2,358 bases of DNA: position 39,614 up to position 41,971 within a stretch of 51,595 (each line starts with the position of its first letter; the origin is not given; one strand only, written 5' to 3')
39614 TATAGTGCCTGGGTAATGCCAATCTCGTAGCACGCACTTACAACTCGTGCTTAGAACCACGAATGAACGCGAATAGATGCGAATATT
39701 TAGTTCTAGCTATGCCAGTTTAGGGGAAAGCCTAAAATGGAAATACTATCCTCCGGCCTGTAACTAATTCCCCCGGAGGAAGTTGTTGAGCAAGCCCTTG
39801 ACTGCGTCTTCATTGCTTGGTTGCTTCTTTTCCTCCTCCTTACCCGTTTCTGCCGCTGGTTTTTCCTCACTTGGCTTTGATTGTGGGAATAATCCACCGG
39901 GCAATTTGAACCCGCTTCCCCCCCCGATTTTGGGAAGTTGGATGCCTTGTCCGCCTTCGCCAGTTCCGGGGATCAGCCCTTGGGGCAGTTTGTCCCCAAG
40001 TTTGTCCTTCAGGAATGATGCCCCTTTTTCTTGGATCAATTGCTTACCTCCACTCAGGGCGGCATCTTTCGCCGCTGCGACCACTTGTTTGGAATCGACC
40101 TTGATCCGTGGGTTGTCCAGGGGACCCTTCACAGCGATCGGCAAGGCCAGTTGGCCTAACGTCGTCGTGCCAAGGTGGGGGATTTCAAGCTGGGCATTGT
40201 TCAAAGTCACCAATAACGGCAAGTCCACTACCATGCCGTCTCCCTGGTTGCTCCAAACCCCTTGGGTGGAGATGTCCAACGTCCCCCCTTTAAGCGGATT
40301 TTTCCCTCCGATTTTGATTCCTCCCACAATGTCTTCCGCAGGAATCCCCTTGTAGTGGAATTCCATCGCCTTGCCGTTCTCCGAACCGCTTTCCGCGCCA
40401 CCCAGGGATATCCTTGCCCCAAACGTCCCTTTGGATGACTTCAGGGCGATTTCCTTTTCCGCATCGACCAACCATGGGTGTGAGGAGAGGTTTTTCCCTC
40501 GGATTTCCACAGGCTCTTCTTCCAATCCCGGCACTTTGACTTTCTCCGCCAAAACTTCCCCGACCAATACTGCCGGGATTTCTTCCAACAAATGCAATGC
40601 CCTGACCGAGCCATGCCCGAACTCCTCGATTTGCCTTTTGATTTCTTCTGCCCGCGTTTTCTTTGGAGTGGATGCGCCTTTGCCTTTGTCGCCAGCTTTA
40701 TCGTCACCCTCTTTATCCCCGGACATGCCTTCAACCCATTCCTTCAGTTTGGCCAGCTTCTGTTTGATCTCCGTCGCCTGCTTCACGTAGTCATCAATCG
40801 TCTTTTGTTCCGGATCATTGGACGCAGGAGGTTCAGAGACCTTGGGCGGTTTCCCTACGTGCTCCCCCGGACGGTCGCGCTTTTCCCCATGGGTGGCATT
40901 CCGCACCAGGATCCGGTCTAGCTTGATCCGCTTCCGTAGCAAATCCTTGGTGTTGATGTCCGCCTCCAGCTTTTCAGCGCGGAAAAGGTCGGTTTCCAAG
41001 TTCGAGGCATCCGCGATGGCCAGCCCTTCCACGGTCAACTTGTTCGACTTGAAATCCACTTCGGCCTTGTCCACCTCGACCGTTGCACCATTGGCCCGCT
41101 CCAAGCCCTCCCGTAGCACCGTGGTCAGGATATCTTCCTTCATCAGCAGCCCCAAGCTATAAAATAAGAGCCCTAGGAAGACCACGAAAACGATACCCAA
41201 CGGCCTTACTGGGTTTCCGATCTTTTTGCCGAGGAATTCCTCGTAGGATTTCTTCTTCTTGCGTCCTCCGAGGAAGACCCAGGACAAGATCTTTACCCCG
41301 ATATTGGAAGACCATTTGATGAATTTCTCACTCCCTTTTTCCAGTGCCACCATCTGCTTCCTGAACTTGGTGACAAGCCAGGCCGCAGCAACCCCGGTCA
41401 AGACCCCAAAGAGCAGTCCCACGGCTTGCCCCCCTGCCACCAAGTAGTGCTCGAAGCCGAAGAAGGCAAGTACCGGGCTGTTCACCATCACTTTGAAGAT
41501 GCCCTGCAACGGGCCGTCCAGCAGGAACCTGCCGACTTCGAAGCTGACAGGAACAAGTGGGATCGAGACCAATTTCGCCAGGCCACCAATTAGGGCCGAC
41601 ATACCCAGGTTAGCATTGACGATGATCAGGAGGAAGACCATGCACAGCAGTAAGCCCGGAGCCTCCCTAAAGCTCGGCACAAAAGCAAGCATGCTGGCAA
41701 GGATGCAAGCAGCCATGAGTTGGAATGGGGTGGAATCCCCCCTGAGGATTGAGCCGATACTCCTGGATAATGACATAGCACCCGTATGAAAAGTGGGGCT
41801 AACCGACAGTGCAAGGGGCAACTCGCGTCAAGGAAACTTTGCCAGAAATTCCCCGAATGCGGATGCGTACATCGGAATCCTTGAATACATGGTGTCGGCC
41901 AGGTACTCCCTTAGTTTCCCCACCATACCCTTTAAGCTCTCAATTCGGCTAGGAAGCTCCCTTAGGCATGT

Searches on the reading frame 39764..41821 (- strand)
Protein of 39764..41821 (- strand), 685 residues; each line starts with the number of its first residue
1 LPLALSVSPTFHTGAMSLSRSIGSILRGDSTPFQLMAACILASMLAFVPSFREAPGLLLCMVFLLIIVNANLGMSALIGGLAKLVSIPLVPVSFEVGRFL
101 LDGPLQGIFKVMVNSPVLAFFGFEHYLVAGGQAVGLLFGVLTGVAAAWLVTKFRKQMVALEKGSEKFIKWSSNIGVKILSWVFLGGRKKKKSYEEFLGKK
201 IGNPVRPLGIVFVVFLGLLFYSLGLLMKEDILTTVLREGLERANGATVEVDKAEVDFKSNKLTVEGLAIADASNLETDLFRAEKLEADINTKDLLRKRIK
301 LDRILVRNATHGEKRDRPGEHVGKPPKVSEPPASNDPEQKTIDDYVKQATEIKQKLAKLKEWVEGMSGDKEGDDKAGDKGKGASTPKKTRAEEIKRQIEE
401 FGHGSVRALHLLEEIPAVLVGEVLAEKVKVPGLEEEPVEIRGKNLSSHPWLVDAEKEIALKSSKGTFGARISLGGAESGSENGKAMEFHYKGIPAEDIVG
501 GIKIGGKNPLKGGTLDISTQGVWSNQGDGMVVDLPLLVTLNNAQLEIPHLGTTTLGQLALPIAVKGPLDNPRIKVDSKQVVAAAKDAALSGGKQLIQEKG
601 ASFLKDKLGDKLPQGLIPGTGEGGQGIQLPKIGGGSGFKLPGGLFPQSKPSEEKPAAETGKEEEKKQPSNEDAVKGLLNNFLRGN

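Call 3: search_protein_families(library=pfam, proteins=[window:39764-41821:-], max_evalue=0.01)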
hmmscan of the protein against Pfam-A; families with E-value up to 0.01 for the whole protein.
window:39764-41821:- (685 aa): 3 families
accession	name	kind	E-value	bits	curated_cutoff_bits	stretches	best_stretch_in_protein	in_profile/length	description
PF05359.17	DUF748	-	1.3e-06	27.3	50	1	212-308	20-114/1037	Domain of Unknown Function (DUF748)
PF09835.14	DUF2062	-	0.0036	17.7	27.4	1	28-156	14-144/147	Uncharacterized protein conserved in bacteria (DUF2062)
PF05170.20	AsmA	-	0.0055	16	29.8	1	210-358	10-161/607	AsmA family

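Call 4: search_protein_families(library=ncbifam, proteins=[window:39764-41821:-], max_evalue=0.01)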
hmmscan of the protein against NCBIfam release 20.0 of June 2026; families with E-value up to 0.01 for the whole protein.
window:39764-41821:- (685 aa): 3 families
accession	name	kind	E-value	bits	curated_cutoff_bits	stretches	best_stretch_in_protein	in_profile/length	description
TIGR03546.1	TIGR03546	subfamily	2e-20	73.3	79.45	1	26-160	10-142/154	TIGR03546 family protein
TIGR03545.1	TIGR03545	subfamily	1e-13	50.7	173.35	1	210-348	12-143/556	TIGR03545 family protein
NF047382.1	T4SS_eff_BspA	equivalog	6.4e-05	22.8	300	1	23-157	34-172/179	type IV secretion system effector BspA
